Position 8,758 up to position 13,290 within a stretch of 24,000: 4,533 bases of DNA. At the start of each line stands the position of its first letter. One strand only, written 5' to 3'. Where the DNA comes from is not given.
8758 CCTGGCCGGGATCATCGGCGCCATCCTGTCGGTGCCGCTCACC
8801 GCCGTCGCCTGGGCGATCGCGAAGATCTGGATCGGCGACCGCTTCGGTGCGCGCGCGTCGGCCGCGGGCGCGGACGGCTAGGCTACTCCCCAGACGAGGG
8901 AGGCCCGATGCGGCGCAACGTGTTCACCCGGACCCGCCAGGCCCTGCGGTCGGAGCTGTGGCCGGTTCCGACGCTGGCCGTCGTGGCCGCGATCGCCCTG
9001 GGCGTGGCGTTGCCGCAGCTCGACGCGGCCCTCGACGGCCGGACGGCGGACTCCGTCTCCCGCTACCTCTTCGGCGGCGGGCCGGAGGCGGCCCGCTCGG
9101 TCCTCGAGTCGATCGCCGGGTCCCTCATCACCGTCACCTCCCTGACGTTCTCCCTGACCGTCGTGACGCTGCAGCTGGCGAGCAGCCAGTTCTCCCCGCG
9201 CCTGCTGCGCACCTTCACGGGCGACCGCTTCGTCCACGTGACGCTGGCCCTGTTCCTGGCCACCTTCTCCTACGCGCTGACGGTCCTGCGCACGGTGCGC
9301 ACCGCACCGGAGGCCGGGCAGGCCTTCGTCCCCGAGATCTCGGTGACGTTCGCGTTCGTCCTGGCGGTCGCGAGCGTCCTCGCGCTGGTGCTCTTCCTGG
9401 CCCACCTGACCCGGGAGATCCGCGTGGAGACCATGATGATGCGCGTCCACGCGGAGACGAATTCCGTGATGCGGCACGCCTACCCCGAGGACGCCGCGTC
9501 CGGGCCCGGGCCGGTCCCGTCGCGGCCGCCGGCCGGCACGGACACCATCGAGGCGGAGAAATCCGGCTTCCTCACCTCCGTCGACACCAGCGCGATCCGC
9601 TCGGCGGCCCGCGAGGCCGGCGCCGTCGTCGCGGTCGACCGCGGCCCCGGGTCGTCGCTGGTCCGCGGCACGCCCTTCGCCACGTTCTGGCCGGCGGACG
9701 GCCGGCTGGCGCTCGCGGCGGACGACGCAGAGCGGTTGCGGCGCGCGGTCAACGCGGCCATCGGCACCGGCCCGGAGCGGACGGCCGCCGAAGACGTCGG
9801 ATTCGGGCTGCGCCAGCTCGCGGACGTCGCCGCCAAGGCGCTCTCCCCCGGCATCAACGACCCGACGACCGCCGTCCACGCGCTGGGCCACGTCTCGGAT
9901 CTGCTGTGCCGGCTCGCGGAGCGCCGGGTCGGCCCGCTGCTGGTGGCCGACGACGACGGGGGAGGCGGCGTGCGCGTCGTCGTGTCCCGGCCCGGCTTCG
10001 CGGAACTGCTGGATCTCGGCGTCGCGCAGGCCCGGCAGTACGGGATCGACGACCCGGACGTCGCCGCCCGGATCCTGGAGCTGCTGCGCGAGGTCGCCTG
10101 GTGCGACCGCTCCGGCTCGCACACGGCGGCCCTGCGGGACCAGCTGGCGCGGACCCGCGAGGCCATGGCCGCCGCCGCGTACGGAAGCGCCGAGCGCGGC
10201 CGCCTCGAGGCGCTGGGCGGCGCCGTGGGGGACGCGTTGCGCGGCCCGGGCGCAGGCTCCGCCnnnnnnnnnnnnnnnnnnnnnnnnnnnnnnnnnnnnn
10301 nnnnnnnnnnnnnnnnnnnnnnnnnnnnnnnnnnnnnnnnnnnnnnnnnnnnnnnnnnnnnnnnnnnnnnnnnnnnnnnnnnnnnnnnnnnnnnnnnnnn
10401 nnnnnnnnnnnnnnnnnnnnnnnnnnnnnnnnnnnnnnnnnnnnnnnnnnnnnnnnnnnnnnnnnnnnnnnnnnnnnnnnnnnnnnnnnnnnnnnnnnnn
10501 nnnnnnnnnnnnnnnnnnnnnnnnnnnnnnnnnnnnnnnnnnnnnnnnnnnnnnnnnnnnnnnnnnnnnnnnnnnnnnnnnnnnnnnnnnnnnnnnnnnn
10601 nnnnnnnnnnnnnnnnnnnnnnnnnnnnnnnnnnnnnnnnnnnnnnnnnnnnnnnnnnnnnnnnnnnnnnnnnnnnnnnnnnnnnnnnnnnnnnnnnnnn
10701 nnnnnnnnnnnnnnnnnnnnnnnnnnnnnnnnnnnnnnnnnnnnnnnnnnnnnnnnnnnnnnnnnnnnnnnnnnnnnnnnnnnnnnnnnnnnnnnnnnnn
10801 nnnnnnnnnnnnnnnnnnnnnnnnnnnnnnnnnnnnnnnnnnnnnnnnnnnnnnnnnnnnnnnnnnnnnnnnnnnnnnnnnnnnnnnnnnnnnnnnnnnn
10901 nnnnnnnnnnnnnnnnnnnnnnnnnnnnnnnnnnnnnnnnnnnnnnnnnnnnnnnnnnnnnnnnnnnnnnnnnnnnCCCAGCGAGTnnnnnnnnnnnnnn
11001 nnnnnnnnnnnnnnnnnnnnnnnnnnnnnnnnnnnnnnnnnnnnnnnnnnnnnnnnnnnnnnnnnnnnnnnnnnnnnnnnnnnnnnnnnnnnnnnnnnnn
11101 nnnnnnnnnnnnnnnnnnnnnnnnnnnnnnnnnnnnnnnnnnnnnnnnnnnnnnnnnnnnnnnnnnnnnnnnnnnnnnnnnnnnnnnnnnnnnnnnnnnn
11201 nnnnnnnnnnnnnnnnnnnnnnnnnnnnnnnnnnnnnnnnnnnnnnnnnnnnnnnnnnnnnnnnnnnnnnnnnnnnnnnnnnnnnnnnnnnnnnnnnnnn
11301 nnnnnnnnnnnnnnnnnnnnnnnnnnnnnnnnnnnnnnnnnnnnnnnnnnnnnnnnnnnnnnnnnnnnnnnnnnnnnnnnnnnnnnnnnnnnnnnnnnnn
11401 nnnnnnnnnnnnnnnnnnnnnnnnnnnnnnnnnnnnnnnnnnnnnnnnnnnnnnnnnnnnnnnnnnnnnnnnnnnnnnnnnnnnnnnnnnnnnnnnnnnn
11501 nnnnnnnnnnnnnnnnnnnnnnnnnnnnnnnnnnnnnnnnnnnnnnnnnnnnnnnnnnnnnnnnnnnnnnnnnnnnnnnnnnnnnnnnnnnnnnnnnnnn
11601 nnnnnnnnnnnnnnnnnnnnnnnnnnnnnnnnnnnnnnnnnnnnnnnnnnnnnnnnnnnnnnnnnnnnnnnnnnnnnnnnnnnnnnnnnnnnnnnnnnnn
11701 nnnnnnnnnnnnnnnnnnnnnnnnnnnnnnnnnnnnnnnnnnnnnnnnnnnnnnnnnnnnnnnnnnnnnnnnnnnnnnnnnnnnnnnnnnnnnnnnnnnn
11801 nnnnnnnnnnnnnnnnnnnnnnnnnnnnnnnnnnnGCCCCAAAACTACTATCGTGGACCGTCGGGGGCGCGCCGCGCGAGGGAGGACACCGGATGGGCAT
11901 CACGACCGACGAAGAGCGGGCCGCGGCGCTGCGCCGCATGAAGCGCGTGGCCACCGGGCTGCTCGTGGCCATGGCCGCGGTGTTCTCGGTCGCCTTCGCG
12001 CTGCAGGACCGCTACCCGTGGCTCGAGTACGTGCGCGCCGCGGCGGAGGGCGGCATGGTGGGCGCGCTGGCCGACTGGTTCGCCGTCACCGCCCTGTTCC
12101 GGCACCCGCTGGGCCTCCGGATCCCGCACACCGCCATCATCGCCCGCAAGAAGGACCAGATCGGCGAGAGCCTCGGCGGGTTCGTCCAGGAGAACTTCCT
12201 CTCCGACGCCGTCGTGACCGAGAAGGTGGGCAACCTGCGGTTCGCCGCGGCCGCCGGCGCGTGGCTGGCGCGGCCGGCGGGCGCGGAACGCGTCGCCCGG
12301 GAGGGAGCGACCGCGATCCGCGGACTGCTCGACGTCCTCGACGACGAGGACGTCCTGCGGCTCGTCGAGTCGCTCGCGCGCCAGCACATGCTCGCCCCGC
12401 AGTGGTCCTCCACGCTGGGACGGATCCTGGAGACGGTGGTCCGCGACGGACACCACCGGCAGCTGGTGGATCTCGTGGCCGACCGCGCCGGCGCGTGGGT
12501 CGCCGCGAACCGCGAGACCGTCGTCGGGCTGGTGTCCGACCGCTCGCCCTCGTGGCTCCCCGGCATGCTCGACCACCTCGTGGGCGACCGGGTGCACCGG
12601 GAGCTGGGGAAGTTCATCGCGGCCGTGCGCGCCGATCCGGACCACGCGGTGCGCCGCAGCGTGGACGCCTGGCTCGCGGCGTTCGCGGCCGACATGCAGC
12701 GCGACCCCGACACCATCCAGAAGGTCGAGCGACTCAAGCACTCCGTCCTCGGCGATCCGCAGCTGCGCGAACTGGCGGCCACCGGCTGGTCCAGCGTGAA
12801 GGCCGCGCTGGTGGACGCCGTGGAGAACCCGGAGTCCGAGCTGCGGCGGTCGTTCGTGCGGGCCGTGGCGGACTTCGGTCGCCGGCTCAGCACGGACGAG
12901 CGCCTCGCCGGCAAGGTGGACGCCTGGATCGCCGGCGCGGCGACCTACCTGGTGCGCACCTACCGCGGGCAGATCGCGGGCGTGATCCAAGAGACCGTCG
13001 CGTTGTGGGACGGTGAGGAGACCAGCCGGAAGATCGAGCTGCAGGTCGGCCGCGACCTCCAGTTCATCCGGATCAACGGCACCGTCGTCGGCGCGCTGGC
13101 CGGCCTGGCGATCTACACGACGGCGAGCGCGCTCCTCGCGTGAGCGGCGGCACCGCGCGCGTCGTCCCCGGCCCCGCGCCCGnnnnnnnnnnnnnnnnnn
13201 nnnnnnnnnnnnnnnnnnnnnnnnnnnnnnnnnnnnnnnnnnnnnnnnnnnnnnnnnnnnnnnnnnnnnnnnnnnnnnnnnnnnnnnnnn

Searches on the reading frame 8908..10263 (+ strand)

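Call 28: search_protein_families(library=ncbifam, proteins=[window:8908-10263:+], max_evalue=0.00001)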
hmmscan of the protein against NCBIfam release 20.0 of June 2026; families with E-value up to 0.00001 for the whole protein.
window:8908-10263:+ (452 aa): 0 families

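Call 51: search_protein_families(library=pfam, proteins=[window:8908-10263:+], max_evalue=0.01)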
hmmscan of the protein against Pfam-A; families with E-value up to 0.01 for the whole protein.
window:8908-10263:+ (452 aa): 1 family
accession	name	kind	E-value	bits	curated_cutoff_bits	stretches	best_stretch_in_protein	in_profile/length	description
PF10011.15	DUF2254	-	5.7e-114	381.2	28.8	1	14-394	1-367/368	Predicted membrane protein (DUF2254)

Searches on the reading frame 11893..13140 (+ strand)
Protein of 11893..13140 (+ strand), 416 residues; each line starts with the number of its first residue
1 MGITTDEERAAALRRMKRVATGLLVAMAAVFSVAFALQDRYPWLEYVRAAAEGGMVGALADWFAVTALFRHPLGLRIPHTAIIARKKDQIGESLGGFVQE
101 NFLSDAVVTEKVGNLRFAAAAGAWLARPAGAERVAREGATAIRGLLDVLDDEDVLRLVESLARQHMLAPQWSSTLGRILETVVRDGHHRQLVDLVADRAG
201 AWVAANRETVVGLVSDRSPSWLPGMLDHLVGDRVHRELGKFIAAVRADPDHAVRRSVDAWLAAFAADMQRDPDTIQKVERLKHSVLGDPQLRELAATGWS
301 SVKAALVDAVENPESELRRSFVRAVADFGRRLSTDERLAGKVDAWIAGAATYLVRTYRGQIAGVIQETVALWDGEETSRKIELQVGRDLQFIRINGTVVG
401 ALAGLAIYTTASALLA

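Call 28: search_protein_families(library=ncbifam, proteins=[window:11893-13140:+], max_evalue=0.00001)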
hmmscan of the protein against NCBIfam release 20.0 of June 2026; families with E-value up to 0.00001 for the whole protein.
window:11893-13140:+ (416 aa): 0 families

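Call 51: search_protein_families(library=pfam, proteins=[window:11893-13140:+], max_evalue=0.01)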
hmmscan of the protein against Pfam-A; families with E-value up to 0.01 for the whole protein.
window:11893-13140:+ (416 aa): 1 family
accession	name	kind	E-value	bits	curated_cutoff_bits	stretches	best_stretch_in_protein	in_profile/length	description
PF04286.17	DUF445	-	7.1e-115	385.3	33.8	1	51-411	1-365/368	Protein of unknown function (DUF445)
